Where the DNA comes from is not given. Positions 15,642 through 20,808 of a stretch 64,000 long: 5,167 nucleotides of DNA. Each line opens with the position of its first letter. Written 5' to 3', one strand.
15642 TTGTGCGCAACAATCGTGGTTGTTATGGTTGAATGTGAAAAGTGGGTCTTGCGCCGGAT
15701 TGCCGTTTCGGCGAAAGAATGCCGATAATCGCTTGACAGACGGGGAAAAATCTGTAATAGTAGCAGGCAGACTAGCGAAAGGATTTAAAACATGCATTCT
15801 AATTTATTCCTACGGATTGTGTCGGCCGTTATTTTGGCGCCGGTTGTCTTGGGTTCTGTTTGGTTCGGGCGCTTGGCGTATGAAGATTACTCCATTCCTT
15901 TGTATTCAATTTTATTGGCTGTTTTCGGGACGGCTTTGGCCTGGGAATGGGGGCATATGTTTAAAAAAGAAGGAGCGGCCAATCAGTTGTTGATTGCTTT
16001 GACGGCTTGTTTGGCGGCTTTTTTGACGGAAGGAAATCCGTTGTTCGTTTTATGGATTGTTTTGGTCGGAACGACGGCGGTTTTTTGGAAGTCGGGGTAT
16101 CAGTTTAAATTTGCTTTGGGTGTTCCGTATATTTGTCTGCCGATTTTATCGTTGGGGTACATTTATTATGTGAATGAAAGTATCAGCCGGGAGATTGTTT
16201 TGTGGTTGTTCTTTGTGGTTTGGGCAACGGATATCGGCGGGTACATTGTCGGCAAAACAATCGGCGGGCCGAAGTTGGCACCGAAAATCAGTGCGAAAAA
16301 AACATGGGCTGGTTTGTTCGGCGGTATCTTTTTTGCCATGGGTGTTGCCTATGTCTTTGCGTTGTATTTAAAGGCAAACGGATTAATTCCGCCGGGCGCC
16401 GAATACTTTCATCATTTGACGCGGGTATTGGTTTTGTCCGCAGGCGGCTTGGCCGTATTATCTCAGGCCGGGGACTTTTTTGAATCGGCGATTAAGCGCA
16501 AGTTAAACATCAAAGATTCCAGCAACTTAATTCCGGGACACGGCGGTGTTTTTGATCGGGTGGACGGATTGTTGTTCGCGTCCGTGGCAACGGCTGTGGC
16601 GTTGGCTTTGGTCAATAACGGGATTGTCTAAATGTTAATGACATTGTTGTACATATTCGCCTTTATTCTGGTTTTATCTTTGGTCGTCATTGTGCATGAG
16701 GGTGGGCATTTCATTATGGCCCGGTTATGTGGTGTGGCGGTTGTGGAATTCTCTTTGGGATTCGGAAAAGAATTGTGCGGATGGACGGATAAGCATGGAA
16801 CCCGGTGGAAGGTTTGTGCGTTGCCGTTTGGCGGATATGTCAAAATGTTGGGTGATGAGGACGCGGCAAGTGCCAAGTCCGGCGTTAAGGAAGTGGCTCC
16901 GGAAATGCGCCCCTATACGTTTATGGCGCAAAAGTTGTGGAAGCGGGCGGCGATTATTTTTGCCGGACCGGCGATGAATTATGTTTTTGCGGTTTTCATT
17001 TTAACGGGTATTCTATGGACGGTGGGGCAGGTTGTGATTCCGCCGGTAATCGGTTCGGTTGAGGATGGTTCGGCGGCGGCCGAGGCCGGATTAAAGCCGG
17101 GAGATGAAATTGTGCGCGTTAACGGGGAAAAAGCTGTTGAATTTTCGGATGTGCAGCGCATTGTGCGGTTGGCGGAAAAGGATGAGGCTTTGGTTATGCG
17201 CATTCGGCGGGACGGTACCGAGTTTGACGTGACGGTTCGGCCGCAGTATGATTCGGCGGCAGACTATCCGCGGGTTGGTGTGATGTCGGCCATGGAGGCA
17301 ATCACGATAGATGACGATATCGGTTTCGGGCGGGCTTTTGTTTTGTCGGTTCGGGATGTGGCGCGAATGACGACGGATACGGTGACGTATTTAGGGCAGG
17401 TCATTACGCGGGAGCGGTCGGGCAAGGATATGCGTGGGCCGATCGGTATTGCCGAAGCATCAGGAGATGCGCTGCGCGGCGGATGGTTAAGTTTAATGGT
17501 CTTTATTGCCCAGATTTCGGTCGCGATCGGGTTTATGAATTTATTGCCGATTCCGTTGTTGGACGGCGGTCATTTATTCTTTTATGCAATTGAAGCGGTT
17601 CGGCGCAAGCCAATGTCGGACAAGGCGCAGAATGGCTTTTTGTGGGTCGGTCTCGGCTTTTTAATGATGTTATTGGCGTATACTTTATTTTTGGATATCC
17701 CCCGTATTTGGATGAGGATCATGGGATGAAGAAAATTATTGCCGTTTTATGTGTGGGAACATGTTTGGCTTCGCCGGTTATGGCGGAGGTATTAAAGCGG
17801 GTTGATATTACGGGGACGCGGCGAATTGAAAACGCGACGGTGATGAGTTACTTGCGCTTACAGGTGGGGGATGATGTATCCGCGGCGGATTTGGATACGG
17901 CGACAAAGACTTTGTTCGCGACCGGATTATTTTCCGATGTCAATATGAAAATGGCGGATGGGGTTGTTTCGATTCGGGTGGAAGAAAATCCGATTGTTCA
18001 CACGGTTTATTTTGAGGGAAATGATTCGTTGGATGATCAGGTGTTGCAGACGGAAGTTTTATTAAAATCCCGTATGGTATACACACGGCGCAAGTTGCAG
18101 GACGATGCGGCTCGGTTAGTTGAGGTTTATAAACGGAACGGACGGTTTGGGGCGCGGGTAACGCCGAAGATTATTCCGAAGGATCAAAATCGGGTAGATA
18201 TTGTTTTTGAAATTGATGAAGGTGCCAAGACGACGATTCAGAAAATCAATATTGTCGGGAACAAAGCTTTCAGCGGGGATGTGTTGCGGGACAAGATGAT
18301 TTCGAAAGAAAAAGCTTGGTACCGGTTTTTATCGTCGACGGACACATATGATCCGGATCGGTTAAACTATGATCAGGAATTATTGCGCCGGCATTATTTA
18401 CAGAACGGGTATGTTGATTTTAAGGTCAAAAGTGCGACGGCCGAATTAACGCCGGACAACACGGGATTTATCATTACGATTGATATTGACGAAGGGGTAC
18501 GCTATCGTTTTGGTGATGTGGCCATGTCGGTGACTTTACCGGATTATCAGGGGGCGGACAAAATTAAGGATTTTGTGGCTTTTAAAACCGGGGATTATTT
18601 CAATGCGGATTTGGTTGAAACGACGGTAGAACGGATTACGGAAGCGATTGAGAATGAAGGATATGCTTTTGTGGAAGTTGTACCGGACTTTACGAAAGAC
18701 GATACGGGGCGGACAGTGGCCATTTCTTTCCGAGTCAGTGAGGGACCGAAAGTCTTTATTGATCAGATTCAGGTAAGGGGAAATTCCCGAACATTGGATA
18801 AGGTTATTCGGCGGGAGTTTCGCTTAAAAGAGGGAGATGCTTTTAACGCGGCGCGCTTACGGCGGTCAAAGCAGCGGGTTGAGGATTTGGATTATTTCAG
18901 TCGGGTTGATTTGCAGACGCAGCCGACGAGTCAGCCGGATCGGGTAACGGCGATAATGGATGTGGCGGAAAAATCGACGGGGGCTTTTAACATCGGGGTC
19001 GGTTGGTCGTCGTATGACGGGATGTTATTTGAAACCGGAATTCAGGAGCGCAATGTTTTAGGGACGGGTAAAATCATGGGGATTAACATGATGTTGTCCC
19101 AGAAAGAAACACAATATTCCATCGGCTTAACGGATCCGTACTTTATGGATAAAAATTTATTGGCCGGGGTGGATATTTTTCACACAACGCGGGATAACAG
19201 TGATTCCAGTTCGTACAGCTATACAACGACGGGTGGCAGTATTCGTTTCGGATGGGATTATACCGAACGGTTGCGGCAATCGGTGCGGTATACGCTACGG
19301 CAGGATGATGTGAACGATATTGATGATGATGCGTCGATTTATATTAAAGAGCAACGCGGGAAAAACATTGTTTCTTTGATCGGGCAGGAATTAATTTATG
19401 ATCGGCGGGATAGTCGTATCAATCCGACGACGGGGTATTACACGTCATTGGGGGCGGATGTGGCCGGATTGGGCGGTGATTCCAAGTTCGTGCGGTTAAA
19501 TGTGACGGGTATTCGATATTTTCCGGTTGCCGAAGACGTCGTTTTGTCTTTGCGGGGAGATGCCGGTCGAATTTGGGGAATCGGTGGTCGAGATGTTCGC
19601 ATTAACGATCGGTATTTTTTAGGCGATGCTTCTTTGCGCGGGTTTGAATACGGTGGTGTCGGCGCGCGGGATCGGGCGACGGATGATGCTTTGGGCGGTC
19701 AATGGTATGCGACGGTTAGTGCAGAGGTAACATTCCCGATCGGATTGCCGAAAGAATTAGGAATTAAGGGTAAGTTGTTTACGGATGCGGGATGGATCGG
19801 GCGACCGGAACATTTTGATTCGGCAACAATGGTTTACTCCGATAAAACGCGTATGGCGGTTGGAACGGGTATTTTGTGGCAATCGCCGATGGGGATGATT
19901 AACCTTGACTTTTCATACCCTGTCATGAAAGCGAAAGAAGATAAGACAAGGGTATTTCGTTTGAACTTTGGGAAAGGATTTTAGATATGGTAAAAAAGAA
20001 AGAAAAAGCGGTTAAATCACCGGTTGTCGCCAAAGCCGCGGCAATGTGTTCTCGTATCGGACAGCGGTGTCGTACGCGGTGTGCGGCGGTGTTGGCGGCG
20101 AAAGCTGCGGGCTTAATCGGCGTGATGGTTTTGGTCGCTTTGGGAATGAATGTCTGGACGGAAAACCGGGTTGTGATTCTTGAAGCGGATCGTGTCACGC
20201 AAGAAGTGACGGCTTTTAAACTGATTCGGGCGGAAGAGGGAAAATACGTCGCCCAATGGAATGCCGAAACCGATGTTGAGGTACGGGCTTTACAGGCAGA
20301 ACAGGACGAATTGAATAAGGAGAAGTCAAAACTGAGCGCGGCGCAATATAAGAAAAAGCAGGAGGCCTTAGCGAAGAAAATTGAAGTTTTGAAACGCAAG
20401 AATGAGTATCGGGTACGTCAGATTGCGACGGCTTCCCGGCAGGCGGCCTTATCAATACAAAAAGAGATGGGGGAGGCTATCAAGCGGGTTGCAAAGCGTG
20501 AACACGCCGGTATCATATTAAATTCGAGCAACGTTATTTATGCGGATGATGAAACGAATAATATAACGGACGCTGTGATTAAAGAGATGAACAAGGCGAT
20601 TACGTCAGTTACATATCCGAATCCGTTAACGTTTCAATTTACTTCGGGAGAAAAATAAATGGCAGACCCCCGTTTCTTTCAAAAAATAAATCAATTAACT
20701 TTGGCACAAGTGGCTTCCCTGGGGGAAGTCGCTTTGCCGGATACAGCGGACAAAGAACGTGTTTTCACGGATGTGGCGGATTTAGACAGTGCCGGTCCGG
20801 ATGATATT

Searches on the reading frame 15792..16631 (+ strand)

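Call 7: search_protein_families(library=pfam, proteins=[window:15792-16631:+], max_evalue=0.01)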
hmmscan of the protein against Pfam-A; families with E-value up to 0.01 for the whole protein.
window:15792-16631:+ (279 aa): 1 family
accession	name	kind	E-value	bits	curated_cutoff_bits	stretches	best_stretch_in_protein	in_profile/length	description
PF01148.25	CTP_transf_1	-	3.4e-47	162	24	1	8-272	3-262/264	Cytidylyltransferase family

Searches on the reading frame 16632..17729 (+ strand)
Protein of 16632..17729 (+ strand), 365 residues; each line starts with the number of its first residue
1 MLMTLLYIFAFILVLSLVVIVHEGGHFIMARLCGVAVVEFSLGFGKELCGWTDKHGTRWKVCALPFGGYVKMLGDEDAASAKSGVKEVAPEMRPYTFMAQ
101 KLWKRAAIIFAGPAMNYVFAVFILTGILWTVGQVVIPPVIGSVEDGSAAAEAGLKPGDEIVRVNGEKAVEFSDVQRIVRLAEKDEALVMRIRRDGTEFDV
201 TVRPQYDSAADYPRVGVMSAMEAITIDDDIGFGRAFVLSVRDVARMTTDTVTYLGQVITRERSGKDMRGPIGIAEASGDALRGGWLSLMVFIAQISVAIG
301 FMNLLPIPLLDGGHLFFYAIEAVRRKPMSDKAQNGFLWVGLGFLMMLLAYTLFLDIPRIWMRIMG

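Call 7: search_protein_families(library=pfam, proteins=[window:16632-17729:+], max_evalue=0.01)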
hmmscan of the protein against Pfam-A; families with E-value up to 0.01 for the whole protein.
window:16632-17729:+ (365 aa): 5 families
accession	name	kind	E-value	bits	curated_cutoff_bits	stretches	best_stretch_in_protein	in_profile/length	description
PF02163.28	Peptidase_M50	-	1.4e-66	224.4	27.2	1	10-347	1-221/221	Peptidase family M50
PF17820.7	PDZ_6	-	6.9e-12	45.4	27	1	139-193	1-54/54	PDZ domain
PF00595.29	PDZ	-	5.5e-08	33.5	23.2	1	137-187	26-76/81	PDZ domain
PF13180.12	PDZ_2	-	6.3e-08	33.2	27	1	139-202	15-78/80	PDZ domain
PF13398.12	Peptidase_M50B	-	0.0016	18.7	26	1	14-70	20-76/201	Peptidase M50B-like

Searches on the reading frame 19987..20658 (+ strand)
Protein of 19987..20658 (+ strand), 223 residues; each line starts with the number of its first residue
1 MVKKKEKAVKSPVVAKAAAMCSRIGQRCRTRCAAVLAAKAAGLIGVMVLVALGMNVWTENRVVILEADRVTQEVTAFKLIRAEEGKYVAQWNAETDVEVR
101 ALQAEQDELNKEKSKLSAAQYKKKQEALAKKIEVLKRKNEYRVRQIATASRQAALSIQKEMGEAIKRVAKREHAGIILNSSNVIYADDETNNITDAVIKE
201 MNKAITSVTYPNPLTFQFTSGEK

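Call 7: search_protein_families(library=pfam, proteins=[window:19987-20658:+], max_evalue=0.01)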
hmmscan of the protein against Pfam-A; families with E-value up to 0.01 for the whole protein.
window:19987-20658:+ (223 aa): 1 family
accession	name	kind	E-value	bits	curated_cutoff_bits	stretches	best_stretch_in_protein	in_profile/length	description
PF03938.19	OmpH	-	8.8e-18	65.3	32.4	1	62-201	2-141/141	Outer membrane protein (OmpH-like)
